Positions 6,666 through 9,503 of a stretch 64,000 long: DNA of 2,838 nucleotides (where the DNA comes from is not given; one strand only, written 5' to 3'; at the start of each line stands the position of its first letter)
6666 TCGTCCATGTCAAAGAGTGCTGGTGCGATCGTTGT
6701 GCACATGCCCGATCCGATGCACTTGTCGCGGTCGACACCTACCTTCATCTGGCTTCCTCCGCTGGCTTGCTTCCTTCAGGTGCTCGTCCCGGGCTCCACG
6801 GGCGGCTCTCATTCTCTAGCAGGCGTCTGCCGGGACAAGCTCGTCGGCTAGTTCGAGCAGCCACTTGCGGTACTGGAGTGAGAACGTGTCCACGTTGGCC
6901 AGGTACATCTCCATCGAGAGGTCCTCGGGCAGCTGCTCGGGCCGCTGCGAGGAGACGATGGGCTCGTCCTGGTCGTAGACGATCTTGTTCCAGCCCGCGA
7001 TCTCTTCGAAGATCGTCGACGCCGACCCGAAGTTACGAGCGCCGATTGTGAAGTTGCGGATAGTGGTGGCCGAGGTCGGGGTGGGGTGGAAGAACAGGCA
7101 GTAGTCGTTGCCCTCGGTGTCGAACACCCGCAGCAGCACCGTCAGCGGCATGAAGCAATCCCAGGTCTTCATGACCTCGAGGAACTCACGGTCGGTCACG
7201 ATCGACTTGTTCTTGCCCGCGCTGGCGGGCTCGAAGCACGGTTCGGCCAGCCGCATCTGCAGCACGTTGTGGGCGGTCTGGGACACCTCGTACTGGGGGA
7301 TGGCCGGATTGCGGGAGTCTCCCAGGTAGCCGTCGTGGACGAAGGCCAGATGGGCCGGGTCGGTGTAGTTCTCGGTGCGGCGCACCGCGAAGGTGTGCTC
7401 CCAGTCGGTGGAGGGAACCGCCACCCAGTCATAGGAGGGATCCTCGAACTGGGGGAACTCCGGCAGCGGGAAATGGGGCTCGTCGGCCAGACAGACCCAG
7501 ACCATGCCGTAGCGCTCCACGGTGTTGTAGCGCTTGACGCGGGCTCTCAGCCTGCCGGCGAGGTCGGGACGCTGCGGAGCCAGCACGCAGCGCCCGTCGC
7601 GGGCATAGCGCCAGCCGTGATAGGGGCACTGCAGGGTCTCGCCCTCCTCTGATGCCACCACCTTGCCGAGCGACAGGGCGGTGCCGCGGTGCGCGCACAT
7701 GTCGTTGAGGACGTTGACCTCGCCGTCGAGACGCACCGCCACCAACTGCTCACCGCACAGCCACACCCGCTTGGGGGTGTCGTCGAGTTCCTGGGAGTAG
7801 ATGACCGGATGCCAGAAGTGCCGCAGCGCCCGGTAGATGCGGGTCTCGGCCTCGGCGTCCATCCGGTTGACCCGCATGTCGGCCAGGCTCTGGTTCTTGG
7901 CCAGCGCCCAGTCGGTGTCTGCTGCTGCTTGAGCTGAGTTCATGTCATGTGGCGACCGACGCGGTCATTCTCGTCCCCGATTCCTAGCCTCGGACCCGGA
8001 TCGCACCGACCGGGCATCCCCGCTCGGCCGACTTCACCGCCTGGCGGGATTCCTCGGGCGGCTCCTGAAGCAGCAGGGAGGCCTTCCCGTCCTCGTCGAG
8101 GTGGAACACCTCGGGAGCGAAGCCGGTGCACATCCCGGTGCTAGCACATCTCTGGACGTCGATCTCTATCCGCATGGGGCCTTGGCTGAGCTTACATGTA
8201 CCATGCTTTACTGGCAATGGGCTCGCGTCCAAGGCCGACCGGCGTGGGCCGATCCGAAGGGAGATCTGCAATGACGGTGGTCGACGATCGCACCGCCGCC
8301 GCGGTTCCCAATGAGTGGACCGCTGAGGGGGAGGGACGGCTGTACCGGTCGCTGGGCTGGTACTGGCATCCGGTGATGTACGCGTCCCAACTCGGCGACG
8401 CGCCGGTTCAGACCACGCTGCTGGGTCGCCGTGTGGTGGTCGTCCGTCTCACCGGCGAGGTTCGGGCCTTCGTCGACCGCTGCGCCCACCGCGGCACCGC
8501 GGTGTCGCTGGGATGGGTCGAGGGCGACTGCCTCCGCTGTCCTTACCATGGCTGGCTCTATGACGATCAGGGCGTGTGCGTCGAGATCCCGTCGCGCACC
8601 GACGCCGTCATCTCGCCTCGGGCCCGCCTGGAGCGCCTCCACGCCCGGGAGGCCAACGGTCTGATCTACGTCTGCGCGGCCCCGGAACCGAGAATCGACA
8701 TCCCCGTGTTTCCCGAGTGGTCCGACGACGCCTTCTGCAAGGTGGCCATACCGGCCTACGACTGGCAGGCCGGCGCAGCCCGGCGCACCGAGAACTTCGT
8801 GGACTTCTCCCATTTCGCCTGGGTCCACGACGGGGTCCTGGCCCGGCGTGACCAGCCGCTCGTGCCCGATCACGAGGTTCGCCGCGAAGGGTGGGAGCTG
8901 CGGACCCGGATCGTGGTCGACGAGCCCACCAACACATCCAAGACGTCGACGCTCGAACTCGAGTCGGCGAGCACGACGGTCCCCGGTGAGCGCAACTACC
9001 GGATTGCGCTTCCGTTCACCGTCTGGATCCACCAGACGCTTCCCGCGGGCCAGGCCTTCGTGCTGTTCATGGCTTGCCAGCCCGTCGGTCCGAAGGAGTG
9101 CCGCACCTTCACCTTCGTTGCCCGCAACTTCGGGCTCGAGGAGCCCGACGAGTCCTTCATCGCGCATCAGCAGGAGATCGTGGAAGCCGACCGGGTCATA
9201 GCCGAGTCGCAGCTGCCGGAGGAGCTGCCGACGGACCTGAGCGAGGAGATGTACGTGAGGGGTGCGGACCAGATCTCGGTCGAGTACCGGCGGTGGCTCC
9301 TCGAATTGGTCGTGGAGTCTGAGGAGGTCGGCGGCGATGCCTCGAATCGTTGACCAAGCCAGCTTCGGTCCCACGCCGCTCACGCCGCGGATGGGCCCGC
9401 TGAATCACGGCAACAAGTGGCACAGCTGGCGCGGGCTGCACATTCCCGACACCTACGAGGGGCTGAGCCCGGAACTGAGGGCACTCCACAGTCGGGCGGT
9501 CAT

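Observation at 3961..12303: Three paralogous Rieske oxygenases with duplicated ferredoxin modules, a GcvT-like folate protein and a nucleobase-type deaminase: candidate oxidative demethylation pathway of unknown substrate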

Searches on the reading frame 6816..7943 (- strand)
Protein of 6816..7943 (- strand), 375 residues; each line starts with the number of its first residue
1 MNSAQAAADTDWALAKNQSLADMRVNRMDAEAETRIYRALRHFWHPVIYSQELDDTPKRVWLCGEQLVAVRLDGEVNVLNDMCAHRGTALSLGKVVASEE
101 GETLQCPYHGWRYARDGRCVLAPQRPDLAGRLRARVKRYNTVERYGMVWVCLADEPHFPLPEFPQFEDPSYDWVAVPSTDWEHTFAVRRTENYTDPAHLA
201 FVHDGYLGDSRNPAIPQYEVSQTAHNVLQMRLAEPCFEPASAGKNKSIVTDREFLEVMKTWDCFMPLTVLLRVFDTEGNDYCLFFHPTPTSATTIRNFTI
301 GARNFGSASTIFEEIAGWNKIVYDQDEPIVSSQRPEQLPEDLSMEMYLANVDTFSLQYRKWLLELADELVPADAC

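Call 6: search_protein_families(library=pfam, proteins=[window:6816-7943:-], max_evalue=0.01)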
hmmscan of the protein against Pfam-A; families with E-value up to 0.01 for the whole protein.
window:6816-7943:- (375 aa): 3 families
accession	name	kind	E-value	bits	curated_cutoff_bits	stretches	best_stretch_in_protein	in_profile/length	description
PF00355.32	Rieske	-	3.5e-20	72.2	20.3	1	44-128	2-84/88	Rieske [2Fe-2S] domain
PF19112.6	VanA_C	-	3e-17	63.8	23.5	1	190-367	9-192/193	Vanillate O-demethylase oxygenase C-terminal domain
PF13806.12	Rieske_2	-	0.00025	21.4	27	1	44-150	2-103/104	Rieske-like [2Fe-2S] domain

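Call 7: search_protein_families(library=ncbifam, proteins=[window:6816-7943:-], max_evalue=0.01)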
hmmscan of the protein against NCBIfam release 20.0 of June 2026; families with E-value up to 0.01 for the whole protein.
window:6816-7943:- (375 aa): 11 families
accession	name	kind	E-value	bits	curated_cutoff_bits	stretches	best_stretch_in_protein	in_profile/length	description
NF052579.1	BetMthstMoxSdmAMthl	equivalog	1.1e-13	50.9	600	1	42-177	16-153/351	4beta-methylsterol monooxygenase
NF058607.1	GlBtMonoOxGbcA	equivalog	8e-07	27.8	670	1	67-157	81-170/420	glycine betaine monooxygenase oxygenase subunit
TIGR03228.1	anthran_1_2_A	equivalog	4.4e-06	25.7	671.9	1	66-121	62-116/438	anthranilate 1,2-dioxygenase large subunit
TIGR03229.1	benzo_1_2_benA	equivalog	5.5e-06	25.5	780.95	1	67-119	65-114/433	benzoate 1,2-dioxygenase large subunit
NF041683.1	ant_diox_AndAb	equivalog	1.7e-05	25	150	1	44-122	2-78/100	anthranilate 1,2-dioxygenase ferredoxin subunit AndAb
NF042946.1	3PPDioc_HcaE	equivalog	7.6e-05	21.9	830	1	67-124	64-119/450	3-phenylpropionate/cinnamic acid dioxygenase subunit alpha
TIGR02378.1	nirD_assim_sml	equivalog_domain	0.00015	21.8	74.65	1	44-123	2-85/105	nitrite reductase small subunit NirD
NF042948.2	3PPDioc_HcaC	equivalog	0.00032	20.9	150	1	59-121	19-79/105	3-phenylpropionate/cinnamic acid dioxygenase ferredoxin subunit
NF041684.1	ant_diox_AndAc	equivalog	0.0026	16.4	750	1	34-125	39-128/418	anthranilate 1,2-dioxygenase large subunit AndAc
NF045928.1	Cytb6fFeSPetC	equivalog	0.0048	16.3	250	1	78-127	103-147/179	cytochrome b6-f complex iron-sulfur subunit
NF010001.0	PRK13474.1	subfamily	0.0093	15.3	154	0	79-128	103-147/178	cytochrome b6-f complex iron-sulfur subunit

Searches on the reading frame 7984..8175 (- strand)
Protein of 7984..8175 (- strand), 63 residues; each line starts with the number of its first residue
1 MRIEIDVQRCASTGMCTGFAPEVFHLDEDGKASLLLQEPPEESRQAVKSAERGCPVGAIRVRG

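Call 6: search_protein_families(library=pfam, proteins=[window:7984-8175:-], max_evalue=0.01)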
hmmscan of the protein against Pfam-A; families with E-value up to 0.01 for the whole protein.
window:7984-8175:- (63 aa): 3 families
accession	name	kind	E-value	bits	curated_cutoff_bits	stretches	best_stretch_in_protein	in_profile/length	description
PF13459.11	Fer4_15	-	4.2e-13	50.2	22.4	1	3-61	1-66/66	4Fe-4S single cluster domain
PF13370.11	Fer4_13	-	4.5e-12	46.9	24.5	1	5-61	1-58/58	4Fe-4S single cluster domain of Ferredoxin I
PF06902.16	Fer4_19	-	6e-05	23.4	24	1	2-61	7-61/64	Divergent 4Fe-4S mono-cluster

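Call 7: search_protein_families(library=ncbifam, proteins=[window:7984-8175:-], max_evalue=0.01)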
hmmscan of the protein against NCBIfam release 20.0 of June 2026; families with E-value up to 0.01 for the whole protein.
window:7984-8175:- (63 aa): 1 family
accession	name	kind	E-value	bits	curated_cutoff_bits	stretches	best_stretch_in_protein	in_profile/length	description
NF040864.1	HgcB_ferredoxin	equivalog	0.0027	17.5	99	1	3-62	9-64/93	mercury methylation ferredoxin HgcB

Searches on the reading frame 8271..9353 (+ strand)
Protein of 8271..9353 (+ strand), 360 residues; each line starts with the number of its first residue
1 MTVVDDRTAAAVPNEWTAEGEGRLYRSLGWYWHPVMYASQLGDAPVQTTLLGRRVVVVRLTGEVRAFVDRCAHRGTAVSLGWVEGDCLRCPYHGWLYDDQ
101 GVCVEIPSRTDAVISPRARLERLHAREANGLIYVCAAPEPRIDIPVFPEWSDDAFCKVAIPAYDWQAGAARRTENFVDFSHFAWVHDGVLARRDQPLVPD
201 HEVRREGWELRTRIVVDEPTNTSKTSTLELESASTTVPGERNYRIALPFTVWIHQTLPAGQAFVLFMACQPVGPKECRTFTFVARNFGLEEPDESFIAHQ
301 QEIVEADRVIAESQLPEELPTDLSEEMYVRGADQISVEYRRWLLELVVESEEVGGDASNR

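Call 6: search_protein_families(library=pfam, proteins=[window:8271-9353:+], max_evalue=0.01)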
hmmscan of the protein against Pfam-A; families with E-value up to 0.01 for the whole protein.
window:8271-9353:+ (360 aa): 3 families
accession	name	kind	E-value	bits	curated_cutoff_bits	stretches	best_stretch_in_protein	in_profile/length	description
PF00355.32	Rieske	-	6.9e-20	71.2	20.3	1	32-110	2-82/88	Rieske [2Fe-2S] domain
PF19112.6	VanA_C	-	8e-19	69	23.5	1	165-347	1-191/193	Vanillate O-demethylase oxygenase C-terminal domain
PF08417.18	PaO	-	0.0072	16.9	27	0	248-314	4-78/89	Pheophorbide a oxygenase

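Call 7: search_protein_families(library=ncbifam, proteins=[window:8271-9353:+], max_evalue=0.01)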
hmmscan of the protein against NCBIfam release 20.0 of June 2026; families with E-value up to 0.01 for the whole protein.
window:8271-9353:+ (360 aa): 9 families
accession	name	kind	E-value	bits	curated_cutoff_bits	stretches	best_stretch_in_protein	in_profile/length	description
NF052579.1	BetMthstMoxSdmAMthl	equivalog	5.1e-15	55.3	600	1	29-226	15-211/351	4beta-methylsterol monooxygenase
NF041683.1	ant_diox_AndAb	equivalog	4.6e-10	39.6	150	1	32-99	2-70/100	anthranilate 1,2-dioxygenase ferredoxin subunit AndAb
NF042946.1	3PPDioc_HcaE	equivalog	1e-07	31.3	830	1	24-113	31-124/450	3-phenylpropionate/cinnamic acid dioxygenase subunit alpha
NF041684.1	ant_diox_AndAc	equivalog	8.1e-07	27.9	750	1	45-109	61-128/418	anthranilate 1,2-dioxygenase large subunit AndAc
NF058607.1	GlBtMonoOxGbcA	equivalog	1.1e-06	27.4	670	1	54-141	80-170/420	glycine betaine monooxygenase oxygenase subunit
TIGR03229.1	benzo_1_2_benA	equivalog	3.9e-06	26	780.95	1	37-112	44-123/433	benzoate 1,2-dioxygenase large subunit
NF007422.0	PRK09965.1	equivalog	8.4e-06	25.8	113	1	54-99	25-70/106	bifunctional 3-phenylpropionate/cinnamic acid dioxygenase ferredoxin subunit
TIGR03228.1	anthran_1_2_A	equivalog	5.8e-05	22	671.9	1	50-106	58-117/438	anthranilate 1,2-dioxygenase large subunit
NF042948.2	3PPDioc_HcaC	equivalog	0.00024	21.4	150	1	53-94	25-67/105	3-phenylpropionate/cinnamic acid dioxygenase ferredoxin subunit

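Call 9: search_solved_structures(query=window:8271-9353:+, max_evalue=0.001)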
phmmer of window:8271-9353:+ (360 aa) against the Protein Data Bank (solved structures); distinct sequences matched with E-value up to 0.001: 52.
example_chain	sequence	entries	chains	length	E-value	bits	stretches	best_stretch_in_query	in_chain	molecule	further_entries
6icl_A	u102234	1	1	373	3.1e-46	161.4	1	28-351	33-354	Methylxanthine N3-demethylase NdmB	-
6icp_A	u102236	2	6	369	2e-45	158.8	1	28-353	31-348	Methylxanthine N1-demethylase NdmA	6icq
6ick_A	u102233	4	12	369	1.7e-44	155.7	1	28-353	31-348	Methylxanthine N1-demethylase NdmA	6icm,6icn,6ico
6wnc_A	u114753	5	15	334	3.9e-36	128.2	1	49-348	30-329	SxtDIOX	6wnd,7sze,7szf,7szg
6wn3_A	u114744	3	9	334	2.6e-35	125.5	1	32-348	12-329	SxtT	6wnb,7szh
7fhr_A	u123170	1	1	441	3.9e-15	59.1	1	28-187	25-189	Putative Phthalate 4,5-dioxygenase, subunit alpha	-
9ina_A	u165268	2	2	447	1.5e-13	53.9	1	23-186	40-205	Rieske (2Fe-2S) domain protein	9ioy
3gkq_A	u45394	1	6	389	2e-13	53.5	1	31-144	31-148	Terminal oxygenase component of carbazole 1,9a-dioxygenase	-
4nb9_A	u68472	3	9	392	3.5e-13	52.7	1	31-217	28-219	Terminal oxygenase component of carbazole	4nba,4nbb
4nbg_A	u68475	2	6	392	3.5e-13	52.7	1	31-217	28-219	Terminal oxygenase component of carbazole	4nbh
4nbf_A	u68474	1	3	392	3.5e-13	52.7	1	31-217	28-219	Terminal oxygenase component of carbazole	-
1ww9_A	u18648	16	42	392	3.5e-13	52.7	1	31-217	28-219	terminal oxygenase component of carbazole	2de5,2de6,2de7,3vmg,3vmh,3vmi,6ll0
4nbc_A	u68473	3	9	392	3.5e-13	52.7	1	31-217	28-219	Terminal oxygenase component of carbazole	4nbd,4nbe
4nb8_A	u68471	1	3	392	3.5e-13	52.7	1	31-217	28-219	Terminal oxygenase component of carbazole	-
3gcf_A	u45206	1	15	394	3.6e-13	52.7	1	28-153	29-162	Terminal oxygenase component of carbazole 1,9a-dioxygenase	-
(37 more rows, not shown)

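Call 11: find_encoding_contigs(protein=window:8271-9353:+, flank=10000, max_places=6)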
Protein window:8271-9353:+ (360 aa): 10 contigs read that carry it; 6 places shown.
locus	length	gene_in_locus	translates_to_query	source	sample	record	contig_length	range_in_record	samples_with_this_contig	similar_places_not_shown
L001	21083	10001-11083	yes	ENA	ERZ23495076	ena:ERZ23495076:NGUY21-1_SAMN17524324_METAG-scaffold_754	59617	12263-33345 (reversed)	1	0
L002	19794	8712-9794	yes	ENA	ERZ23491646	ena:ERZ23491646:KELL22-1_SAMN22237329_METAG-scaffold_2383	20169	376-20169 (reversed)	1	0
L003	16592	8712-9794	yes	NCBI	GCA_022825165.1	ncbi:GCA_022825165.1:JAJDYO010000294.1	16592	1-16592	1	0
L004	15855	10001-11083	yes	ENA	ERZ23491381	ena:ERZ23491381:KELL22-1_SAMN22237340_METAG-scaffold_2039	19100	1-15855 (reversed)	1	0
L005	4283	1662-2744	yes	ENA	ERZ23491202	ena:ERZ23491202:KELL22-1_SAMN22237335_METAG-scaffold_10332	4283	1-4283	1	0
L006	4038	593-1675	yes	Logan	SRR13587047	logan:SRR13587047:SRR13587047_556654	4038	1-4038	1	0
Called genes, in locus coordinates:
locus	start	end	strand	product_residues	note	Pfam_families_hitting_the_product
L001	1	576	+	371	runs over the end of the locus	PF00355:Rieske, PF19112:VanA_C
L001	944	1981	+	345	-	PF02608:Bmp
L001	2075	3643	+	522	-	PF00005:ABC_tran, PF13304:AAA_21 (faint), PF00005:ABC_tran (weak)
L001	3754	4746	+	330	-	PF02653:BPD_transp_2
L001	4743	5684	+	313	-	PF02653:BPD_transp_2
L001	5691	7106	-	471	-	PF07969:Amidohydro_3 (weak), PF01979:Amidohydro_1, PF07969:Amidohydro_3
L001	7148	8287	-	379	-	PF00355:Rieske, PF19112:VanA_C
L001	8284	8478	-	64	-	PF13459:Fer4_15, PF13370:Fer4_13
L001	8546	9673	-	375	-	PF00355:Rieske, PF19112:VanA_C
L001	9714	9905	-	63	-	PF13459:Fer4_15, PF13370:Fer4_13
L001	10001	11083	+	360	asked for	PF00355:Rieske, PF19112:VanA_C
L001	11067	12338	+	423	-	PF01571:GCV_T, PF08669:GCV_T_C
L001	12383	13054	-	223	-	PF00392:GntR, PF07729:FCD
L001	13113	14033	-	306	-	PF04909:Amidohydro_2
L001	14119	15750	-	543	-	PF02541:Ppx-GppA, PF01966:HD (weak), PF21447:Ppx-GppA_III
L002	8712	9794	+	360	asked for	PF00355:Rieske, PF19112:VanA_C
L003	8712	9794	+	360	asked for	PF00355:Rieske, PF19112:VanA_C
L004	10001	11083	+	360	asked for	PF00355:Rieske, PF19112:VanA_C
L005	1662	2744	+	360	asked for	PF00355:Rieske, PF19112:VanA_C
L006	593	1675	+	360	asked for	PF00355:Rieske, PF19112:VanA_C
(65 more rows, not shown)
